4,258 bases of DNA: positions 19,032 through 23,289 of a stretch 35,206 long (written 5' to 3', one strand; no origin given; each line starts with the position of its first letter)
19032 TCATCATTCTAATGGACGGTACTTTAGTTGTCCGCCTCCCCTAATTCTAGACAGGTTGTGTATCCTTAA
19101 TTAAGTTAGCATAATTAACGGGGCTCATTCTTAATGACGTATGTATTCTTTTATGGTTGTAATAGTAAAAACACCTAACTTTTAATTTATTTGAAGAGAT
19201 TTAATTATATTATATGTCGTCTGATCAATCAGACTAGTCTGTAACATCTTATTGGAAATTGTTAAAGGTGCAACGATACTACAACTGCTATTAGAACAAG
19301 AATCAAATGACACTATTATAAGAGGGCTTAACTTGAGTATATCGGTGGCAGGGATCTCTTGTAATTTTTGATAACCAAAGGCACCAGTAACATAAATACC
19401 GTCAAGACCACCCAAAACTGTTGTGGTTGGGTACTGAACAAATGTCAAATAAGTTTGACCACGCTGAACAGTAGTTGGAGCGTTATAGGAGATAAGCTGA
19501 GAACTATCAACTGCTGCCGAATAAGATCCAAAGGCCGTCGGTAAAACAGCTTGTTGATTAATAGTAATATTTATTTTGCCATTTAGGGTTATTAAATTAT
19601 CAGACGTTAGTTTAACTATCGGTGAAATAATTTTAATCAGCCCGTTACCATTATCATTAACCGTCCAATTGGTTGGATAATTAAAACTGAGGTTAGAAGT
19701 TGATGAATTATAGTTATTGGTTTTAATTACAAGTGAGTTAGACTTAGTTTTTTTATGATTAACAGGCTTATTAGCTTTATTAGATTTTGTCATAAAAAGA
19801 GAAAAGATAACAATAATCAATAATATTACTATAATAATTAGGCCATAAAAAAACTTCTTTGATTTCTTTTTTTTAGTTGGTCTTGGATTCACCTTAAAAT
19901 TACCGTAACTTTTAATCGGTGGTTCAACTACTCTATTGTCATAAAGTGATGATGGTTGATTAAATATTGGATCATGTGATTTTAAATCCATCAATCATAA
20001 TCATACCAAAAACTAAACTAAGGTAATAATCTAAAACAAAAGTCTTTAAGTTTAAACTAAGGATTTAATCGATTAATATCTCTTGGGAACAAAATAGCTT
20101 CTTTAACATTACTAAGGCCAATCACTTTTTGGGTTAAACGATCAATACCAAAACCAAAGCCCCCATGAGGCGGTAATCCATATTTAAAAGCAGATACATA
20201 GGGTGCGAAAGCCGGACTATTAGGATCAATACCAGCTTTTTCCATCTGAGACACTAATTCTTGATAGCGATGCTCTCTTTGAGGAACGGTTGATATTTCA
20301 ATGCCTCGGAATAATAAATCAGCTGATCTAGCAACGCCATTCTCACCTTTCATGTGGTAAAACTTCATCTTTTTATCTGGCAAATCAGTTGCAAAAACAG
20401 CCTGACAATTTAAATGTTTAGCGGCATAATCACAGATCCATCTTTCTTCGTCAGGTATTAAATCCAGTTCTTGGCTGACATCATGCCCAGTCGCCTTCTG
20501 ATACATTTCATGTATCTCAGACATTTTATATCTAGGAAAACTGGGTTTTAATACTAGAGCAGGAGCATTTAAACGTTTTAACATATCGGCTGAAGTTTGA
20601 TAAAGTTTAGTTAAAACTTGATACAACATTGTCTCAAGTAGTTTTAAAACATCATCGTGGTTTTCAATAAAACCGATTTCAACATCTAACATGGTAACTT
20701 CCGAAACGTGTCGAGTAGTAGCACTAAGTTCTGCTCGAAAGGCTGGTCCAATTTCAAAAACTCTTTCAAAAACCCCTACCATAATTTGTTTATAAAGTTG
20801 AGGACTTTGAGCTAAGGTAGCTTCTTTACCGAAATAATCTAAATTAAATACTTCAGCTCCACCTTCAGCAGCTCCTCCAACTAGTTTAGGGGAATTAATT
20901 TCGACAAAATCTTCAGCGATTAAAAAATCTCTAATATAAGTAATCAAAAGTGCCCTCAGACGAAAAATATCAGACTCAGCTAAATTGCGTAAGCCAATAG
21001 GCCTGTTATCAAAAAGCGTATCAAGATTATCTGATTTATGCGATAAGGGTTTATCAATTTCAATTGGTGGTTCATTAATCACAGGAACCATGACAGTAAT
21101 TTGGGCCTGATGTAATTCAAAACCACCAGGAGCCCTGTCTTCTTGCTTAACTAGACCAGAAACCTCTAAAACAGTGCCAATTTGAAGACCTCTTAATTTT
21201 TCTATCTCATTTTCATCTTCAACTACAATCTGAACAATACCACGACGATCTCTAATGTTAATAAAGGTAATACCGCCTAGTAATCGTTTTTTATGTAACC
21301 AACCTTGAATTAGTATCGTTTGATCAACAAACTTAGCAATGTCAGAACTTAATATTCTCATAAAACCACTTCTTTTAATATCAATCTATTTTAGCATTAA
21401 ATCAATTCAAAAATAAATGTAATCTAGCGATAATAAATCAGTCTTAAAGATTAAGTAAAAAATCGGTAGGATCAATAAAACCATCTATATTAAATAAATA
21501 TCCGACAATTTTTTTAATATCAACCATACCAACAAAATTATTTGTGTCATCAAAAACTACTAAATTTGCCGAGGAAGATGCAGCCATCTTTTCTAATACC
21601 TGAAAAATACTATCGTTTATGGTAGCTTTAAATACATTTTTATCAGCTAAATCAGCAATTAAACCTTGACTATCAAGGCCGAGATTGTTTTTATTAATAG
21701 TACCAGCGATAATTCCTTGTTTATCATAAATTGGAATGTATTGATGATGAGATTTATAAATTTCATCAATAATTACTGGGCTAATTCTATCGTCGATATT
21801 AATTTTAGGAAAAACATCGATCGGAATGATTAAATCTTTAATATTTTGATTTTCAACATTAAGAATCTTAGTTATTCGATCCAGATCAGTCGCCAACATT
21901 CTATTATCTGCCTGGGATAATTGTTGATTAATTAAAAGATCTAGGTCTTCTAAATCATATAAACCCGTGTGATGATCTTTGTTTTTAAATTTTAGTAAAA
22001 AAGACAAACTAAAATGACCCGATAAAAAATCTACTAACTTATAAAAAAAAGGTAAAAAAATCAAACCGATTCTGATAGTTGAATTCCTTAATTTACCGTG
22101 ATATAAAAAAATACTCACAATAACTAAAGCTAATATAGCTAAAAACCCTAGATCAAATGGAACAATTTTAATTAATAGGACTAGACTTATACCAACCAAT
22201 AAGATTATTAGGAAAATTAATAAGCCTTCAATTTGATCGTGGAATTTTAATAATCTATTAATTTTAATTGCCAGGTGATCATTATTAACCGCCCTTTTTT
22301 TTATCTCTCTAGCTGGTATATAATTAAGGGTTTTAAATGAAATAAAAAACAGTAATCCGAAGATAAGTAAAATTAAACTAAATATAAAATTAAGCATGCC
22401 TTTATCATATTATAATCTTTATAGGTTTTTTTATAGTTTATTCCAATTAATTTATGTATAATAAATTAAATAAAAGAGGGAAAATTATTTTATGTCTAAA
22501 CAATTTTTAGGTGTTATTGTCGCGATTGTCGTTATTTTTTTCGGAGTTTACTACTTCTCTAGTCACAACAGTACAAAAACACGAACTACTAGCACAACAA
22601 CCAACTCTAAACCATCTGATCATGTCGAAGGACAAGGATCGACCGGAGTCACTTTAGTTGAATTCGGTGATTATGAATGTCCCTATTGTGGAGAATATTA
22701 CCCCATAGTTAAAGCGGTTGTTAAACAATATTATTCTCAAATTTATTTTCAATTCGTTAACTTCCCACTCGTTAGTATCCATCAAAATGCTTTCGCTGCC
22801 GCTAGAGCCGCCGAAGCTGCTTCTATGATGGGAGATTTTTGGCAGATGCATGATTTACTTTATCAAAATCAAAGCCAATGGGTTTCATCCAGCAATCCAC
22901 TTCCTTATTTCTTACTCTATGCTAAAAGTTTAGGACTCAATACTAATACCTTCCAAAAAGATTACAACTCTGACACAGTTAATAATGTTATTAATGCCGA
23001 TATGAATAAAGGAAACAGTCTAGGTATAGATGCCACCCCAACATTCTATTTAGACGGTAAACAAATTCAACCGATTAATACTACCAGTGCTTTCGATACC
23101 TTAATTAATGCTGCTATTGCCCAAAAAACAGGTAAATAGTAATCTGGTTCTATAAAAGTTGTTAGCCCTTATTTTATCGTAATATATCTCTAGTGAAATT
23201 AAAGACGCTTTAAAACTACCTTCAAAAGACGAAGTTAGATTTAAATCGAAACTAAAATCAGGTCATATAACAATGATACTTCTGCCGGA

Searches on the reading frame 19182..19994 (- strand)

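Call 56: search_protein_families(library=pfam, proteins=[window:19182-19994:-], max_evalue=0.001)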
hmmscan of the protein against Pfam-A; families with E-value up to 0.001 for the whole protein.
window:19182-19994:- (270 aa): 2 families
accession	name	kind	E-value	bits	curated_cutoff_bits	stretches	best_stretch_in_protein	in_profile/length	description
PF18933.6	PsbP_2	-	5.8e-07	30.1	27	1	52-117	3-69/184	PsbP-like protein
PF25184.1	YxzE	-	0.00074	20.9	40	0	51-97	5-45/65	YxzE-like putative bacteriocin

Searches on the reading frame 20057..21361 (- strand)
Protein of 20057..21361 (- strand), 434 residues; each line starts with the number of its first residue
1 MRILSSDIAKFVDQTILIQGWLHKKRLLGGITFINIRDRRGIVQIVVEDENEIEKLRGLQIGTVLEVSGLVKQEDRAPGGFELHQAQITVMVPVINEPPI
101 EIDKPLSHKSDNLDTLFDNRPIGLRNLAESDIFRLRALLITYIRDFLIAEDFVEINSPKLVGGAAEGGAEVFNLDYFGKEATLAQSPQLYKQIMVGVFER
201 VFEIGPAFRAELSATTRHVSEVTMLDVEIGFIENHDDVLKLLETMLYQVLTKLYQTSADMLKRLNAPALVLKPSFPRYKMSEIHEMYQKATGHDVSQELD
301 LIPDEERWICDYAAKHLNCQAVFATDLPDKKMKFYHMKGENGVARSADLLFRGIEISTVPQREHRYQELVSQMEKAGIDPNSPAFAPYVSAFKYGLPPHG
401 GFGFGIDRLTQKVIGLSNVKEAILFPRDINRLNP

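Call 7: search_protein_families(library=pfam, proteins=[window:20057-21361:-], max_evalue=0.01)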
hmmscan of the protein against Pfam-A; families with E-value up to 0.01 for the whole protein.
window:20057-21361:- (434 aa): 2 families
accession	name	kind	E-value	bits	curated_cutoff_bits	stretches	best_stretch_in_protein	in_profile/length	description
PF00152.25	tRNA-synt_2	-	4.9e-70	236.5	25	1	114-428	3-307/308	tRNA synthetases class II (D, K and N)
PF01336.31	tRNA_anti-codon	-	9.4e-13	48.3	27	1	17-89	2-73/75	OB-fold nucleic acid binding domain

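Call 26: find_related_loci(query=window:20057-21361:-, collection=genome_contigs, flank=10000)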
Query window:20057-21361:- (434 aa) in genome_contigs; peptide patterns used: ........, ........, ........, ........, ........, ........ (x = any residue, [..] = any of these).
599 stretches matched a pattern (row limit reached: there are more); 552 encode a relative of the query (tblastn E <= 1e-3); the best 80 are kept; 80 distinct loci.
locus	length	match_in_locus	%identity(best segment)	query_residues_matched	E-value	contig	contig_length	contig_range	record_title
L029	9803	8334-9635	76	1-434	0e+0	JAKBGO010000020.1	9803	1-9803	MAG: bacterium isolate DBS1-1.bin53 NODE_12766_length_9803_cov_1.911430, whole genome shotgun sequence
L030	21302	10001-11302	74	1-434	0e+0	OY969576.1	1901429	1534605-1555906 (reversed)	MAG: uncultured bacterium isolate MFD04463.bin.1.146 genome assembly, chromosome: 1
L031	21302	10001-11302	74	1-434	0e+0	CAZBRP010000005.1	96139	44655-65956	MAG TPA_asm: uncultured Candidatus Saccharibacteria bacterium isolate SRP200132_co1_645 genome assembly, contig: NODE_25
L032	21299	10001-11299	73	1-434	0e+0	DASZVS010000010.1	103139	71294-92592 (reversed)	MAG TPA_asm: Candidatus Saccharimonadales bacterium isolate SMAG_U6137 k141_36788, whole genome shotgun sequence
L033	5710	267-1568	74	1-434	0e+0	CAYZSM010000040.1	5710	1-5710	MAG TPA_asm: uncultured Candidatus Saccharibacteria bacterium isolate SRP200132_co1_667 genome assembly, contig: NODE_27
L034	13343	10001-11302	74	1-434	0e+0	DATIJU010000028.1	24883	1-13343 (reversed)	MAG TPA_asm: Bacillota bacterium isolate SMAG_U15699 k141_529390, whole genome shotgun sequence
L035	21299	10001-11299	74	2-434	0e+0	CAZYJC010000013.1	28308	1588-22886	MAG TPA_asm: uncultured Candidatus Saccharibacteria bacterium isolate SRP278252_co2_226 genome assembly, contig: NODE_32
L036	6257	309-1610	72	1-434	0e+0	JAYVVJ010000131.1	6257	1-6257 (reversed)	MAG: Candidatus Saccharibacteria bacterium isolate GL79_DN_metabinner_11_sub GL79_DN_metabinner_11_sub_130, whole genome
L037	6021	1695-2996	72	1-434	0e+0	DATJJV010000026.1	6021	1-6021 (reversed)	MAG TPA_asm: Candidatus Pristimantibacillus sp. isolate SMAG_U15575 k141_5502022, whole genome shotgun sequence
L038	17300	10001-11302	73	1-434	0e+0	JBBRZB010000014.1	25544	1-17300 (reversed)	MAG: Candidatus Saccharimonadales bacterium isolate metawrap_la5_19 metawrap_la5_19_K_399460_L_25544_cov_17.0000, whole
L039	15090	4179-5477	72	2-434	0e+0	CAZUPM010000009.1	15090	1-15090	MAG TPA_asm: uncultured Candidatus Saccharibacteria bacterium isolate SRP226684_co1_177 genome assembly, contig: NODE_30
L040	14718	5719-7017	76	2-434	0e+0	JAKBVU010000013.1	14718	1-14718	MAG: bacterium isolate TL1-2.bin20 NODE_4441_length_14718_cov_17.7575, whole genome shotgun sequence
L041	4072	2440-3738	73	2-434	0e+0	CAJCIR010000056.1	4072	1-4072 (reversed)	Chlamydiae bacterium isolate BOG_genome_mining.3 genome assembly, contig: k141_10135680, whole genome shotgun sequence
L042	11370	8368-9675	72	1-434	0e+0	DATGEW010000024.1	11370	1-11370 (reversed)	MAG TPA_asm: Candidatus Saccharimonadales bacterium isolate SMAG_U9712 k141_710550, whole genome shotgun sequence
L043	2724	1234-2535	72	1-434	0e+0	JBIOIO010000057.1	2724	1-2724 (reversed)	MAG: Candidatus Saccharimonadales bacterium isolate GcA13-10 k141_354801_length_2724_cov_228.9326, whole genome shotgun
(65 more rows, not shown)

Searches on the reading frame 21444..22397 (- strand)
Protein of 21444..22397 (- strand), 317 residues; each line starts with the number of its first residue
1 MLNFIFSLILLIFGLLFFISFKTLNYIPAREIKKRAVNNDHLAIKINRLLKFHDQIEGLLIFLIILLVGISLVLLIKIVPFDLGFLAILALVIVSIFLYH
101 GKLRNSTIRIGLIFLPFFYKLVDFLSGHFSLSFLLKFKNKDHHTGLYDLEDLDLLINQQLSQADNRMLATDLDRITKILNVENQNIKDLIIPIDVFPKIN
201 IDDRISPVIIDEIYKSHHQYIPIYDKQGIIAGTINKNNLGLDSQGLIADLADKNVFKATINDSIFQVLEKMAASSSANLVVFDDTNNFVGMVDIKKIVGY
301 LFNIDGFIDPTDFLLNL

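Call 7: search_protein_families(library=pfam, proteins=[window:21444-22397:-], max_evalue=0.01)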
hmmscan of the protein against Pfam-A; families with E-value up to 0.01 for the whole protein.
window:21444-22397:- (317 aa): 1 family
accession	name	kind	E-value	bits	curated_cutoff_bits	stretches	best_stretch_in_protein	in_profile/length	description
PF00571.33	CBS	-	4.8e-08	33.7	24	1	247-301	1-55/57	CBS domain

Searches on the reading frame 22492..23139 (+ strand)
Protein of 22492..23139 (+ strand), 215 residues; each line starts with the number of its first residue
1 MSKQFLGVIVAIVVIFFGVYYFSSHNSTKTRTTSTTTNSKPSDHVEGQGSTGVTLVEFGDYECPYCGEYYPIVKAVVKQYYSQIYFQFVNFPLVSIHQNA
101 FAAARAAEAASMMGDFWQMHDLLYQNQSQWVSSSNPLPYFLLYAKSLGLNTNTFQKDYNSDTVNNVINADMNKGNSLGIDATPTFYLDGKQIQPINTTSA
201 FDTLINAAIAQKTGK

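Call 7: search_protein_families(library=pfam, proteins=[window:22492-23139:+], max_evalue=0.01)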
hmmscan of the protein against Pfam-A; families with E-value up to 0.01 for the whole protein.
window:22492-23139:+ (215 aa): 6 families
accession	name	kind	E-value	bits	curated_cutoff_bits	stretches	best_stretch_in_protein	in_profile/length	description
PF13462.12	Thioredoxin_4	-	3e-23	83.3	23.2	1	41-206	3-164/165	Thioredoxin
PF01323.26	DSBA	-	2.9e-11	43.9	25.6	1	54-193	1-178/191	DSBA-like thioredoxin domain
PF13743.12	Thioredoxin_5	-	2.7e-06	27.7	27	1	142-185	118-161/186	Thioredoxin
PF13098.12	Thioredoxin_2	-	0.0015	19.3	27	1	54-191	8-85/104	Thioredoxin-like domain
PF22852.1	SoxE_N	-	0.0038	17.5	27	1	7-39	13-47/48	Sulfocyanin, N-terminal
PF13728.12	TraF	-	0.004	17.4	23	0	55-81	133-159/224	F plasmid transfer operon protein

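Call 11: find_encoding_contigs(protein=window:22492-23139:+, flank=10000, max_places=10)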
Protein window:22492-23139:+ (215 aa): 16 contigs read that carry it; 8 places shown.
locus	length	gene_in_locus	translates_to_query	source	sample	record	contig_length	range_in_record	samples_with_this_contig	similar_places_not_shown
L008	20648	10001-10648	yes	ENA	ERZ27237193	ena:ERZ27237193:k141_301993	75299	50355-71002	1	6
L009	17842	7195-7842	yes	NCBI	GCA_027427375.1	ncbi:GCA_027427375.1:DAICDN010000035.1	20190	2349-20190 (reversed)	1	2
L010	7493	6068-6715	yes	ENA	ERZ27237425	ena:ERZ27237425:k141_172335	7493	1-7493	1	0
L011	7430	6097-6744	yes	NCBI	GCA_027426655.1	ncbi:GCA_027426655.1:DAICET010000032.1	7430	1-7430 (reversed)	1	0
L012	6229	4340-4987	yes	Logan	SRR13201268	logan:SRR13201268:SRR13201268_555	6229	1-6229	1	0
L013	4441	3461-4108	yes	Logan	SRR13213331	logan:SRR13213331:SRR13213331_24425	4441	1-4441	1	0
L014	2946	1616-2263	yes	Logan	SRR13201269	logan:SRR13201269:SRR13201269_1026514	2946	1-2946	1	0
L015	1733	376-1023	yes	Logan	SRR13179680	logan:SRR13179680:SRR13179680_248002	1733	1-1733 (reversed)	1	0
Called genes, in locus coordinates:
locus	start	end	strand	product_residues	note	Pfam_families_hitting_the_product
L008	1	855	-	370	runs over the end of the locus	PF12698:ABC2_membrane_3, PF01061:ABC2_membrane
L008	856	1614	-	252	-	PF02463:SMC_N (weak), PF13476:AAA_23 (faint), PF00005:ABC_tran, PF13175:AAA_15 (faint), PF13304:AAA_21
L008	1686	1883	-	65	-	-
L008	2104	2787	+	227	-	-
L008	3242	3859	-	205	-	-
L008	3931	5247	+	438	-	PF01225:Mur_ligase, PF08245:Mur_ligase_M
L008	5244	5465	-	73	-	-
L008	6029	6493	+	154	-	PF00293:NUDIX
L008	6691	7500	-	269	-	PF18933:PsbP_2 (weak)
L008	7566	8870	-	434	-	PF01336:tRNA_anti-codon, PF00152:tRNA-synt_2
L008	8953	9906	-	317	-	PF00571:CBS (weak)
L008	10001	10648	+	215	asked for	PF13462:Thioredoxin_4, PF01323:DSBA, PF13743:Thioredoxin_5 (faint)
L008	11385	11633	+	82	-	-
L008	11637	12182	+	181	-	PF13650:Asp_protease_2 (weak), PF13975:gag-asp_proteas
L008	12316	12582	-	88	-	-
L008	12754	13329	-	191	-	PF01467:CTP_transf_like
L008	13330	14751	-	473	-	-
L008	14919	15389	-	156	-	PF01726:LexA_DNA_bind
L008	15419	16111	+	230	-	-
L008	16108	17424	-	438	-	PF04932:Wzy_C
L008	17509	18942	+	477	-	PF13727:CoA_binding_3 (weak), PF02397:Bac_transf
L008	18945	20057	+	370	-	PF13439:Glyco_transf_4 (weak), PF20706:GT4-conflict (weak), PF00534:Glycos_transf_1, PF13692:Glyco_trans_1_4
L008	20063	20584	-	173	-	PF01050:MannoseP_isomer (weak)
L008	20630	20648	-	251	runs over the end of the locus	PF00702:Hydrolase (faint), PF08282:Hydrolase_3, PF03332:PMM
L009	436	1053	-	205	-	-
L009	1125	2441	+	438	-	PF01225:Mur_ligase, PF08245:Mur_ligase_M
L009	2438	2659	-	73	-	-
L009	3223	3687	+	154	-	PF00293:NUDIX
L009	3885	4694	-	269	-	PF18933:PsbP_2 (weak)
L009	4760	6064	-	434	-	PF01336:tRNA_anti-codon, PF00152:tRNA-synt_2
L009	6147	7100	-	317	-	PF00571:CBS (weak)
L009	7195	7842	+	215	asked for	PF13462:Thioredoxin_4, PF01323:DSBA, PF13743:Thioredoxin_5 (faint)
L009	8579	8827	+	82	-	-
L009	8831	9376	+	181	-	PF13650:Asp_protease_2 (weak), PF13975:gag-asp_proteas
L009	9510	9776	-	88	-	-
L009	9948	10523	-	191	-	PF01467:CTP_transf_like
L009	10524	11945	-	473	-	-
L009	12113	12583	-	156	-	PF01726:LexA_DNA_bind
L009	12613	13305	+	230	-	-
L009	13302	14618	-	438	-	PF04932:Wzy_C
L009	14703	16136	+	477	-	PF13727:CoA_binding_3 (weak), PF02397:Bac_transf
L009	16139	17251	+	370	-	PF13439:Glyco_transf_4 (weak), PF20706:GT4-conflict (weak), PF00534:Glycos_transf_1, PF13692:Glyco_trans_1_4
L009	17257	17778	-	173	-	PF01050:MannoseP_isomer (weak)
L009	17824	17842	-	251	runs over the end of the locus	PF00702:Hydrolase (faint), PF08282:Hydrolase_3, PF03332:PMM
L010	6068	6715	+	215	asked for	PF13462:Thioredoxin_4, PF01323:DSBA, PF13743:Thioredoxin_5 (faint)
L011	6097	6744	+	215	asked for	PF13462:Thioredoxin_4, PF01323:DSBA, PF13743:Thioredoxin_5 (faint)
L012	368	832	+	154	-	PF00293:NUDIX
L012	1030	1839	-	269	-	PF18933:PsbP_2 (weak)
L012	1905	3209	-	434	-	PF01336:tRNA_anti-codon, PF00152:tRNA-synt_2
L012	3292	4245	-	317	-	PF00571:CBS (weak)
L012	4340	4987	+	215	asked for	PF13462:Thioredoxin_4, PF01323:DSBA, PF13743:Thioredoxin_5 (faint)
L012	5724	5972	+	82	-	-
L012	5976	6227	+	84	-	?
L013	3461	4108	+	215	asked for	PF13462:Thioredoxin_4, PF01323:DSBA, PF13743:Thioredoxin_5 (faint)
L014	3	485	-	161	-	?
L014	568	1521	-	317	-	PF00571:CBS (weak)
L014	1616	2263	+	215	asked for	PF13462:Thioredoxin_4, PF01323:DSBA, PF13743:Thioredoxin_5 (faint)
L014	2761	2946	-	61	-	?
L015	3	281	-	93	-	?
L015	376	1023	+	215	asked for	PF13462:Thioredoxin_4, PF01323:DSBA, PF13743:Thioredoxin_5 (faint)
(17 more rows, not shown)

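Call 89: list_cluster_members(proteins=[window:22492-23139:+, window:25245-25820:-, window:24807-25073:-, window:25821-27242:-, window:21444-22397:-, window:24128-24673:+, window:23876-24124:+])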
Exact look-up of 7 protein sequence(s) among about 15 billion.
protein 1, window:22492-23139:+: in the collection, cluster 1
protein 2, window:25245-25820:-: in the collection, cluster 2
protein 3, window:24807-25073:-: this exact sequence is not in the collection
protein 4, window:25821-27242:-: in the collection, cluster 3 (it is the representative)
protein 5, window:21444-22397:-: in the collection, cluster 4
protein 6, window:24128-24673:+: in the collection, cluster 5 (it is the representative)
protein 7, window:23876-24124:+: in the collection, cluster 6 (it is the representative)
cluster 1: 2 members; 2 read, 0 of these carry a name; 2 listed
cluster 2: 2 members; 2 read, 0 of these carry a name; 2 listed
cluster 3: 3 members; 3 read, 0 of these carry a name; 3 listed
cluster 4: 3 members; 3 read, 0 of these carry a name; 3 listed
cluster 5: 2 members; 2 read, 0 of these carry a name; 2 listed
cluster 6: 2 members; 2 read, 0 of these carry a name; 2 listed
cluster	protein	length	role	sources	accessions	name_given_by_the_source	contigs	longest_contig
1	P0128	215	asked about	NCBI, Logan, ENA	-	-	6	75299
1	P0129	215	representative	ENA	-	-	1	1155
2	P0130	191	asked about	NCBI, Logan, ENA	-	-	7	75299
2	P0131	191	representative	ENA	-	-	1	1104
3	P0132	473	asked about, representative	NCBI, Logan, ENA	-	-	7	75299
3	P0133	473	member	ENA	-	-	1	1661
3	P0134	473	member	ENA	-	-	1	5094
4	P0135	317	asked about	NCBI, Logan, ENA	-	-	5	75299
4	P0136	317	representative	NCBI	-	-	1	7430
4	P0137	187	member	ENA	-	-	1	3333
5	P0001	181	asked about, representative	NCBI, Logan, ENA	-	-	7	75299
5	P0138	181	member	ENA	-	-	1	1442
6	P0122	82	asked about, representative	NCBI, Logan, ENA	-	-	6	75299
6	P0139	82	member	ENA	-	-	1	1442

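Call 90: find_encoding_contigs(protein=P0138, flank=3000, max_places=4)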
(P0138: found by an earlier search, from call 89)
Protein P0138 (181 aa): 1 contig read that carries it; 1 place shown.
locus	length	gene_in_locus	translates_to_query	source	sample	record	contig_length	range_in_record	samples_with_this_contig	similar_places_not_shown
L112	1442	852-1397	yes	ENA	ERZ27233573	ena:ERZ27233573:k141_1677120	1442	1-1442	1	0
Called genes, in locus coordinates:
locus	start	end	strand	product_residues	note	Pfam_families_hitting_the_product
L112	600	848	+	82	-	-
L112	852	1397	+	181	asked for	PF13650:Asp_protease_2 (weak), PF13975:gag-asp_proteas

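Call 91: find_encoding_contigs(protein=P0129, flank=3000, max_places=4)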
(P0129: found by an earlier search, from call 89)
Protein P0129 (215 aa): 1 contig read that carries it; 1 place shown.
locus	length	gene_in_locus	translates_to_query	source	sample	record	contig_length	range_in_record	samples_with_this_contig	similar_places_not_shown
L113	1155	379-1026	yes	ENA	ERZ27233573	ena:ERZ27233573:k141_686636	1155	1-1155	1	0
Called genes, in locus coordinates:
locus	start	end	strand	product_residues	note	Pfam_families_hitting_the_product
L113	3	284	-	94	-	?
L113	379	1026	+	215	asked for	PF13462:Thioredoxin_4, PF01323:DSBA, PF13743:Thioredoxin_5 (faint)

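Call 101: find_encoding_contigs(protein=P0131, flank=3000, max_places=4)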
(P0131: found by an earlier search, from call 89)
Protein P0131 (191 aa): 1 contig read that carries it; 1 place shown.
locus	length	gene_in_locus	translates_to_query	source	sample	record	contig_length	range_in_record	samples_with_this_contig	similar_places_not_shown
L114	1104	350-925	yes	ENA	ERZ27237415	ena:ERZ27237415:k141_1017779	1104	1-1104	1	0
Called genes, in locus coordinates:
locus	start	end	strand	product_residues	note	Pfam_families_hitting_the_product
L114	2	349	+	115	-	?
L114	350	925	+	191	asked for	PF01467:CTP_transf_like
